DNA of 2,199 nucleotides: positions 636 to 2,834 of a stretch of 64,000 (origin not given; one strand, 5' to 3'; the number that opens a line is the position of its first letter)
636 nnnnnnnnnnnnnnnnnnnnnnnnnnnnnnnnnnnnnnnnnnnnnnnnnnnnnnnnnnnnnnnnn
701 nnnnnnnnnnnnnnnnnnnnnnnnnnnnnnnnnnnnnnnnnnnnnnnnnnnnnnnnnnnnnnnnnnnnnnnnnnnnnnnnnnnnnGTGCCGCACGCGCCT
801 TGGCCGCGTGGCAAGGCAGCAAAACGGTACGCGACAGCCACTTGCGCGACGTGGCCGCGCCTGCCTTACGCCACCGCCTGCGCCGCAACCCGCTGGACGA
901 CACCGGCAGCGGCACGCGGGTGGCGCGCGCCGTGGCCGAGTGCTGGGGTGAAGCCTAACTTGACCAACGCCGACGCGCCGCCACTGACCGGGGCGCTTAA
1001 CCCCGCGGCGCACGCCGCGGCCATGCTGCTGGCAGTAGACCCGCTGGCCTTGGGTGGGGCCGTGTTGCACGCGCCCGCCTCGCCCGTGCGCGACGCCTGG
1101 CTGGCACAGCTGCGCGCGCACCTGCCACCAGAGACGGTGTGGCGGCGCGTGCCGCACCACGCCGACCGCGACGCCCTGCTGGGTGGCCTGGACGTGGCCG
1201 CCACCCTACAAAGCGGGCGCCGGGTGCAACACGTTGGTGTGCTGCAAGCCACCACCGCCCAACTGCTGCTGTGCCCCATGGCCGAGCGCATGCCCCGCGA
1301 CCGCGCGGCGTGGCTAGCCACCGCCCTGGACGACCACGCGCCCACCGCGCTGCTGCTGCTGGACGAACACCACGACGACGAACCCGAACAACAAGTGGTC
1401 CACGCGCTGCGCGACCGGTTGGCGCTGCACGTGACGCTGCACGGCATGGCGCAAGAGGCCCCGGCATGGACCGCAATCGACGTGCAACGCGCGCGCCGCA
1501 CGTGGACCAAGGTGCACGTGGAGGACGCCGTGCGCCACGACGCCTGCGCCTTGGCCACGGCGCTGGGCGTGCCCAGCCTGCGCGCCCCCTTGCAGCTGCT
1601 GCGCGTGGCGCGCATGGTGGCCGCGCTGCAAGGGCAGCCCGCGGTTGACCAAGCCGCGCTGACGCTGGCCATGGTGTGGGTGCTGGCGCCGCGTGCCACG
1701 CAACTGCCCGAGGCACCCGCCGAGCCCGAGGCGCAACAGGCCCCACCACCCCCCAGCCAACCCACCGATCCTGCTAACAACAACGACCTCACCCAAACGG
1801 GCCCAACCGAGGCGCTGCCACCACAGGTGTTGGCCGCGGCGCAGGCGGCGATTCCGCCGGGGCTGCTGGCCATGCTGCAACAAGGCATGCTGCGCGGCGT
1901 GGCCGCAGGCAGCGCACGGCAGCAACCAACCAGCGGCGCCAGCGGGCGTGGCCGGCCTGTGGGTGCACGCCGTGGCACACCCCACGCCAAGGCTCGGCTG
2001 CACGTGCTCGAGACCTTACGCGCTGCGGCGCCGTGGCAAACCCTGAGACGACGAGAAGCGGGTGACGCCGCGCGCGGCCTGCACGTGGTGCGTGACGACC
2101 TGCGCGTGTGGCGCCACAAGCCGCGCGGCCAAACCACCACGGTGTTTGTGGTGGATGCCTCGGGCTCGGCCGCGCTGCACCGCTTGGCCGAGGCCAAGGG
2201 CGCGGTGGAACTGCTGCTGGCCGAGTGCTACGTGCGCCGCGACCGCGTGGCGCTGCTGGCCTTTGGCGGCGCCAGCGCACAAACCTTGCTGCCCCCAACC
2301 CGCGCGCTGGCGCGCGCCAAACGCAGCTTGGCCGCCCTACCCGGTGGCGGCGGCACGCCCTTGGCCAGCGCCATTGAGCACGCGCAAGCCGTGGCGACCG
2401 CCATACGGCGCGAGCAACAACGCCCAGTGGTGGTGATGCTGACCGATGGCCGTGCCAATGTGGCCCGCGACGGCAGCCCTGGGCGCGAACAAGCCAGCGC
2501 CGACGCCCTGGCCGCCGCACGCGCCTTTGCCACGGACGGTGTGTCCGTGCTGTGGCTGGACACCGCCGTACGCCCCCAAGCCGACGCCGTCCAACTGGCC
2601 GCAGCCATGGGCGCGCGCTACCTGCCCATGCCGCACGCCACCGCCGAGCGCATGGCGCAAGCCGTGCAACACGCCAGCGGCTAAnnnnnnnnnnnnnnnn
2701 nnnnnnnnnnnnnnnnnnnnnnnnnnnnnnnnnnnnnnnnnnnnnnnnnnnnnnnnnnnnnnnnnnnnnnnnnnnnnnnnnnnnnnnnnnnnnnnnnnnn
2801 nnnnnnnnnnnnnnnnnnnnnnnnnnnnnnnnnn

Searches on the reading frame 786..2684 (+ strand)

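Call 10: search_protein_families(library=ncbifam, proteins=[window:786-2684:+], max_evalue=0.00001)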
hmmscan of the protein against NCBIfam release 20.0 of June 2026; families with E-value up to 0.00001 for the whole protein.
window:786-2684:+ (632 aa): 4 families
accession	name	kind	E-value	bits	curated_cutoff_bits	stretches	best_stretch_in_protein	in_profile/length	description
NF009943.0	PRK13406.1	equivalog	7.3e-185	615.8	571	1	74-630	10-582/585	magnesium chelatase subunit D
TIGR02031.1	BchD-ChlD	equivalog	5.6e-123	411.8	499.55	1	75-624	3-608/608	magnesium chelatase ATPase subunit D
TIGR02442.1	Cob-chelat-sub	hypoth_equivalog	2.4e-63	214.6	779.45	1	233-615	239-640/641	putative cobaltochelatase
TIGR03788.1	marine_srt_targ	equivalog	4.1e-07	28.8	551.65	1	452-555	274-379/629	marine proteobacterial sortase target protein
